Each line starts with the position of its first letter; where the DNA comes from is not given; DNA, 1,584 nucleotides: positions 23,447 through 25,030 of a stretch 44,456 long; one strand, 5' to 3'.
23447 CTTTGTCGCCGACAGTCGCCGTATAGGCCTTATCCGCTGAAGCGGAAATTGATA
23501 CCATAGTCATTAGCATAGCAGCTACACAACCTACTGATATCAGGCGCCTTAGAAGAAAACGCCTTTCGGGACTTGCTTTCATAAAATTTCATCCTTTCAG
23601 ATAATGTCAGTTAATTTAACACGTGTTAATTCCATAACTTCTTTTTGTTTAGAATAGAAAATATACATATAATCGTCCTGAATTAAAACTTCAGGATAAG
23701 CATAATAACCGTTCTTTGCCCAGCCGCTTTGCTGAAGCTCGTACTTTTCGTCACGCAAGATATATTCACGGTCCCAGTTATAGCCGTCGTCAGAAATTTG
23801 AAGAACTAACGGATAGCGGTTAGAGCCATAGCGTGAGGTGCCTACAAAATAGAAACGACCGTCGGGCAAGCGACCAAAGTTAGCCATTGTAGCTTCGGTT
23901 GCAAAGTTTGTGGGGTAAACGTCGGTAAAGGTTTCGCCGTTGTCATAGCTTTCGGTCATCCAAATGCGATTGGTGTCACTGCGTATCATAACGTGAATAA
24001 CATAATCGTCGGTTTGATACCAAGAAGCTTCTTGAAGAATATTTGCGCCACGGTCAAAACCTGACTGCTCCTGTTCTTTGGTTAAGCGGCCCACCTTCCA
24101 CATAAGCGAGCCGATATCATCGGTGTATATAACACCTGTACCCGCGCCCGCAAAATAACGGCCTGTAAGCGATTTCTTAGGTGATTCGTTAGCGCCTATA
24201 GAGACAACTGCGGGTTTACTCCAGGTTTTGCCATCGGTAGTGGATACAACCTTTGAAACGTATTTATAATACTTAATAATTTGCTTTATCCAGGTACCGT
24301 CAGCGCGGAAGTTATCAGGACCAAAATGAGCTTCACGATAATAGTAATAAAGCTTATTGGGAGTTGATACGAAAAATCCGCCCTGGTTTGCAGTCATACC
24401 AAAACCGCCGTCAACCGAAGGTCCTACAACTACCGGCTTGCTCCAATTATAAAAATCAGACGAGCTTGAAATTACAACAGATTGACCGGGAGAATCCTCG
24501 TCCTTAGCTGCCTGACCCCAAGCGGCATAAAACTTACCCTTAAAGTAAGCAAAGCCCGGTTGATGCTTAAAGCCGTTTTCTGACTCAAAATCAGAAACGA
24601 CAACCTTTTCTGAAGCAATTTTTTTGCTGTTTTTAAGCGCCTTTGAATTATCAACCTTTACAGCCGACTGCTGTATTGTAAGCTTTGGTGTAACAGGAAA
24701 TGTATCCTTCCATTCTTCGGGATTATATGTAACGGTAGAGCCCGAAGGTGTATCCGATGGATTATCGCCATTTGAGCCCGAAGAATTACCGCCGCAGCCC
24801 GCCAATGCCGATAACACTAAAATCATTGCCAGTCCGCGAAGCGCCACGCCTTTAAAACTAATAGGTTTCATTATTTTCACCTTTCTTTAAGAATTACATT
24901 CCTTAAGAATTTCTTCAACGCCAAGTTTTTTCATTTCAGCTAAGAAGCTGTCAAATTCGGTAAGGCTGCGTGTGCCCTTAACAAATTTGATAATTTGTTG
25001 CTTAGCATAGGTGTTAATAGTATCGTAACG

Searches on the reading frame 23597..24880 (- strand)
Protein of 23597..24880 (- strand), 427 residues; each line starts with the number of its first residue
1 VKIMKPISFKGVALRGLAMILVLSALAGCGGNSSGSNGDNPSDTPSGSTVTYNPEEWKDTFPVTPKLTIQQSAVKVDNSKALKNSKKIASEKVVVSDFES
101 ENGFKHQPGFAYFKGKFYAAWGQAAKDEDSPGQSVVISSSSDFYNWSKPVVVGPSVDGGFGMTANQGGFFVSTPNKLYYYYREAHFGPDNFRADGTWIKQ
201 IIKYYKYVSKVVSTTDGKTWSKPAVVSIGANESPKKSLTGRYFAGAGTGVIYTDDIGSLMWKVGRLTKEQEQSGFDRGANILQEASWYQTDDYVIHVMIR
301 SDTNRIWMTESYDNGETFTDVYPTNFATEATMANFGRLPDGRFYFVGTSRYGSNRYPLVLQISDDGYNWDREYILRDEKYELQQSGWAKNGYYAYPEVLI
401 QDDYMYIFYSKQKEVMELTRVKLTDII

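Call 7: search_protein_families(library=pfam, proteins=[window:23597-24880:-], max_evalue=0.001)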
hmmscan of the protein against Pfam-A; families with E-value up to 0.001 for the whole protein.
window:23597-24880:- (427 aa): 2 families
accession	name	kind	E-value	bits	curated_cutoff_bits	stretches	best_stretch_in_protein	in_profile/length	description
PF13088.12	BNR_2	-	4.1e-23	82.5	31.4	1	115-407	1-277/277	BNR repeat-like domain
PF24067.1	Beta-prop_BT_1020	-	5.4e-11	43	27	1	100-162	45-107/236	BT_1020-like, N-terminal beta propeller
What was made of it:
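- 23597..24880 (-): Functionally linked partner: a 427-aa lipoprotein (lipobox LAGC) with a six-bladed sialidase-fold propeller (Pfam BNR_2 and Beta-prop_BT_1020). Pfam hits (call 7).
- On GH33 sialidase or GH143 (for the partner propeller, 23597-24880): Pfam BNR_2 (4e-23) and Beta-prop_BT_1020 (5e-11) (call 7).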

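Call 40: search_solved_structures(query=window:23597-24880:-, max_evalue=0.01)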
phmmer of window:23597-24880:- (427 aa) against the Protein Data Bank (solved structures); distinct sequences matched with E-value up to 0.01: 7.
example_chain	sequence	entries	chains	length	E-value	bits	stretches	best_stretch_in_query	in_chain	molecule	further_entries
8axs_B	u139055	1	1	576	1.3e-05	27.5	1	244-403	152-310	Exo-alpha-sialidase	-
8axi_A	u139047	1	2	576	1.3e-05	27.5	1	244-403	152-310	Sialidase domain-containing protein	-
8axs_A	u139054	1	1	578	1.3e-05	27.5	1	244-403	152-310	Exo-alpha-sialidase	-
9eob_A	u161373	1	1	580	1.3e-05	27.4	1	244-403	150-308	exo-alpha-sialidase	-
8axt_A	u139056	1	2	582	1.3e-05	27.4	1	244-403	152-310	Sialidase domain-containing protein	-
8hls_A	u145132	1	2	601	1.4e-05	27.4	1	244-403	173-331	Sialidase domain-containing protein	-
5mqr_A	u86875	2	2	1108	6.3e-05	25.2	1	104-158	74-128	Beta-L-arabinobiosidase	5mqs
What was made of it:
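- On GH33 sialidase or GH143 (for the partner propeller, 23597-24880): phmmer against the PDB gives only E 1e-5 to sialidases annotated 'exo-alpha-sialidase' (8axs and related entries) and 6e-5 to BT_1020 (call 40).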

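Call 52: search_protein_families(library=ncbifam, proteins=[window:23597-24880:-], max_evalue=0.00001)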
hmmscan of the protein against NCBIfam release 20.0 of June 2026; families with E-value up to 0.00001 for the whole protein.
window:23597-24880:- (427 aa): 0 families
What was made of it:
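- On GH33 sialidase or GH143 (for the partner propeller, 23597-24880): No NCBIfam model hits (call 52).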

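Call 64: predict_structure(alignment_id=A3)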
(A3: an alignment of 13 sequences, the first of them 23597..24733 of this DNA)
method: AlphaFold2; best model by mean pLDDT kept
length: 378 residues; sequences in the alignment: 13
mean_pLDDT: 90.6   pTM: 0.90
mean pLDDT of the five models: 90.6, 90.5, 90.1, 88.4, 84.0
residues with pLDDT >= 90: 282; 70-90: 75; 50-70: 15; < 50: 6
segments of 3 or more residues with pLDDT < 50: 1-6
pLDDT, mean of each block of 10 residues (from residue 1): 47 87 96 93 96 92 97 90 95 97 95 92 94 94 85 87 95 91 92 93 88 92 95 93 95 92 95 93 90 94 75 96 93 74 87 97 94 94
secondary structure, 60 per line:
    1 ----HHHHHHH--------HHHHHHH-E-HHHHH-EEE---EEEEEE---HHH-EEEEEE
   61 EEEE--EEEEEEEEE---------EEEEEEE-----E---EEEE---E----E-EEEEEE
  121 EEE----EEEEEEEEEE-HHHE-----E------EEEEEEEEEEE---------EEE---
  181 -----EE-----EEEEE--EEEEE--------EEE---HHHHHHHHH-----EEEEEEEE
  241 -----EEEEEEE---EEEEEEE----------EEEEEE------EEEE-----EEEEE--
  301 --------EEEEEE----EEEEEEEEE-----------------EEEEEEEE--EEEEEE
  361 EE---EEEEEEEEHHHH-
elements in order: H5-11 H20-26 H30-34 E36-38 E42-47 E55-64 E67-75 E85-91 E101-104 E115-123 E128-137 E155-165 E175-177 E193-197 E200-204 E213-215 H219-227 E233-240 E246-252 E256-262 E273-278 E285-288 E294-298 E309-314 E319-327 E345-352 E355-362 E366-373 H374-377

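Call 66: fold_search(model_id=the predicted structure, library=pdb)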
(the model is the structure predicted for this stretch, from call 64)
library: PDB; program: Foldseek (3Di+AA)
matches with E <= 10: 1397; with E <= 0.001: 586
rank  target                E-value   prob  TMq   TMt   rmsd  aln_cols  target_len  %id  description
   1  2ya7_A                8.6e-16  1.00  0.63  0.52   7.2       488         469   12  Crystal structure of Streptococcus pneumoniae NanA (TIGR4) in complex with Zanamivir (released 2011-04-27)
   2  2w20_B                9.0e-16  1.00  0.62  0.52   7.3       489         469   12  Structure of the catalytic domain of the native NanA sialidase from Streptococcus pneumoniae (released 2008-12-23)
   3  3h71_B                1.1e-15  1.00  0.64  0.52   7.2       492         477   12  Crystal structure of Streptococcus pneumoniae D39 neuraminidase A precursor (NanA) (released 2009-05-12)
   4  2ya7_B                2.0e-15  1.00  0.63  0.52   7.3       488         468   12  Crystal structure of Streptococcus pneumoniae NanA (TIGR4) in complex with Zanamivir (released 2011-04-27)
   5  5hx0_B                2.2e-15  1.00  0.63  0.65   4.5       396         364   17  Crystal structure of unknown function protein Dfer_1899 fromDyadobacter fermentans DSM 18053 (released 2016-02-17)
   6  7a54_A                2.4e-15  1.00  0.63  0.52   7.4       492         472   13  Two copies of the catalytic domain of NanA sialidase from Streptococcus pneumoniae juxtaposed in the P212121 space gro (released 2020-11-18)
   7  8du5_A                3.3e-15  1.00  0.61  0.63   6.1       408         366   13  Murine sialidase-1 (NEU1) (released 2023-05-31)
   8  2ya4_B                3.7e-15  1.00  0.62  0.51   7.4       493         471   12  Crystal structure of Streptococcus pneumoniae NanA (TIGR4) (released 2011-04-27)
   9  6qzh                  4.1e-15  1.00  0.61  0.33   7.5       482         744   13  Structure of the human CC Chemokine Receptor 7 in complex with the intracellular allosteric antagonist Cmp2105 and the i (released 2019-09-04)
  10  5hx0_A                4.3e-15  1.00  0.62  0.64   4.7       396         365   17  Crystal structure of unknown function protein Dfer_1899 fromDyadobacter fermentans DSM 18053 (released 2016-02-17)
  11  2vvz_A                5.9e-15  1.00  0.62  0.51   7.9       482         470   12  Structure of the catalytic domain of Streptococcus pneumoniae sialidase NanA (released 2008-06-24)
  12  2w20_A                8.1e-15  1.00  0.63  0.52   7.3       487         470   12  Structure of the catalytic domain of the native NanA sialidase from Streptococcus pneumoniae (released 2008-12-23)
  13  5mqr                  1.1e-14  1.00  0.62  0.23  10.8       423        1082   17  Sialidase BT_1020 (released 2017-03-22)
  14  3h71_A                1.3e-14  1.00  0.63  0.51   7.4       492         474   12  Crystal structure of Streptococcus pneumoniae D39 neuraminidase A precursor (NanA) (released 2009-05-12)
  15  7lbu                  2.3e-14  1.00  0.65  0.64   7.5       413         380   15  Crystal structure of the Propionibacterium acnes surface sialidase (released 2021-12-08)
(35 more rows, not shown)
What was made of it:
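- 23597..24880 (-): AF2 pLDDT 90.6, and Foldseek's best matches are GH33 sialidases and BT_1020 (calls 64, 66).
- On GH33 sialidase or GH143 (for the partner propeller, 23597-24880): Foldseek matches NanA at 9e-16 and BT_1020 at 1e-14, with TM 0.62-0.66 (call 66).
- Closest known: Lectin or CBM modules of bacterial sialidases. Different: The partner propeller belongs to a separate clade, 12-17% identical to GH33 and to BT_1020/GH143 (call 66).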
